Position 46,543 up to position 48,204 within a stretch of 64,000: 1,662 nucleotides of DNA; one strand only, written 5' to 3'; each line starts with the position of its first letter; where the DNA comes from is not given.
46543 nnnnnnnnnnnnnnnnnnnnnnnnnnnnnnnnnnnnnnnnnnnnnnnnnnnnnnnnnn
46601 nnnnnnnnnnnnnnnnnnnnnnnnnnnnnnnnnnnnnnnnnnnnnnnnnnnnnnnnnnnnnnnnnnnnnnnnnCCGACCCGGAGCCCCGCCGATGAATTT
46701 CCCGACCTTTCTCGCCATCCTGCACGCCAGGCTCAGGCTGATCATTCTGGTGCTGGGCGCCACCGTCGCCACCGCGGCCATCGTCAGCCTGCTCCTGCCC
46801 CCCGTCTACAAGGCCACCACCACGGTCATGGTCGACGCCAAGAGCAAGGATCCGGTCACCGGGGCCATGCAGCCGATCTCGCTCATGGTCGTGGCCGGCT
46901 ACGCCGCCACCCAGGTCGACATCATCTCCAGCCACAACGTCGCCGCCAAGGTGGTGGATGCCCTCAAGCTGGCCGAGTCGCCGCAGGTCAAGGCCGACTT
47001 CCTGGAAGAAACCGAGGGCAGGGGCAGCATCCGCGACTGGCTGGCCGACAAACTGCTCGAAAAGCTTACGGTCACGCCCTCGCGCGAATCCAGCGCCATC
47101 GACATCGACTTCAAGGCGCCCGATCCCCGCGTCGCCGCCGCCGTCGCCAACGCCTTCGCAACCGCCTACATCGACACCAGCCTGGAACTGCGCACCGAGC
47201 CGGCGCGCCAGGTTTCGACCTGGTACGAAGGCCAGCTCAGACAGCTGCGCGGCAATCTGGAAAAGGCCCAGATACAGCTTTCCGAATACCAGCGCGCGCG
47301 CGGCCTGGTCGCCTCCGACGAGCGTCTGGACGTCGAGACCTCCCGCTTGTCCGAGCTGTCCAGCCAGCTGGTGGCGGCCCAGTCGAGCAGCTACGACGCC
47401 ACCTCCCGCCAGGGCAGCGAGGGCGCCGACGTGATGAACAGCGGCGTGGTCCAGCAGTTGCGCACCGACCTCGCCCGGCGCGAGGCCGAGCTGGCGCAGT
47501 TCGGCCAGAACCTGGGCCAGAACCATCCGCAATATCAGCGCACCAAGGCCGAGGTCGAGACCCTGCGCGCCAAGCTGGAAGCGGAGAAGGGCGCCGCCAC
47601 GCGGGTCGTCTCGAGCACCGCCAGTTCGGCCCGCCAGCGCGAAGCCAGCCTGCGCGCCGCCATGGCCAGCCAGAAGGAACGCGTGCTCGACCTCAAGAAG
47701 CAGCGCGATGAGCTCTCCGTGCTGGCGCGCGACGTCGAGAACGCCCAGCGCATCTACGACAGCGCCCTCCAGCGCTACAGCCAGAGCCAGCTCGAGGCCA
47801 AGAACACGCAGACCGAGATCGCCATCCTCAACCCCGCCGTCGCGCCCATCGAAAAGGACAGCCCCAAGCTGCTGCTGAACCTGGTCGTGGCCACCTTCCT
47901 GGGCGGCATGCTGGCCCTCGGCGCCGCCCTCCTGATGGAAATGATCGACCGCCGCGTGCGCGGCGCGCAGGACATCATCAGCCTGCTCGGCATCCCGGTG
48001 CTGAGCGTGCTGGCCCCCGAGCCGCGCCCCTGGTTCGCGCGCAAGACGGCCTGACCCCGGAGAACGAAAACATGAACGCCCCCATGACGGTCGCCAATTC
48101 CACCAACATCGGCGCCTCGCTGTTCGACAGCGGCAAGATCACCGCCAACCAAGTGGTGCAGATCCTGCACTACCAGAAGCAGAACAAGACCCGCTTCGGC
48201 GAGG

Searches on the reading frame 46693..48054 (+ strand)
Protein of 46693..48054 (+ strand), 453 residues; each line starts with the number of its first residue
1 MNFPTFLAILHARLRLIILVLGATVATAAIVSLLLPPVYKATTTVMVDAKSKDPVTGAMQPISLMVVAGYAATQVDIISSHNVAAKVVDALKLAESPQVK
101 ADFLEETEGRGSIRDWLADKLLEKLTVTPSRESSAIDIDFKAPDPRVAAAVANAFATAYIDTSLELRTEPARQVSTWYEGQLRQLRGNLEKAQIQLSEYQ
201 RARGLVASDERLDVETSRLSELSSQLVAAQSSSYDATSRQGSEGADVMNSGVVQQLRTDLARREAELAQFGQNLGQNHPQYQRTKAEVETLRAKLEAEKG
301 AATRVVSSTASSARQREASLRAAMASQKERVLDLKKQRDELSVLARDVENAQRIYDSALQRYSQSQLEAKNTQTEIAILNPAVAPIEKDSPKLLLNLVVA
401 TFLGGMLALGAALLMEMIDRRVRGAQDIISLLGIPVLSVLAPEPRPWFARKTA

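Call 77: search_protein_families(library=pfam, proteins=[window:46693-48054:+], max_evalue=1e-8)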
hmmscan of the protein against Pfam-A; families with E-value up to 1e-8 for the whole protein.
window:46693-48054:+ (453 aa): 2 families
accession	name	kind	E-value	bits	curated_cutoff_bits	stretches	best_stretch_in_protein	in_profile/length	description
PF13807.11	GNVR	-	7.8e-12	45.4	27.7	1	337-415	3-80/82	G-rich domain on putative tyrosine kinase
PF02706.20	Wzz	-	1.4e-10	41.7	25.5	1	7-91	9-91/91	Chain length determinant protein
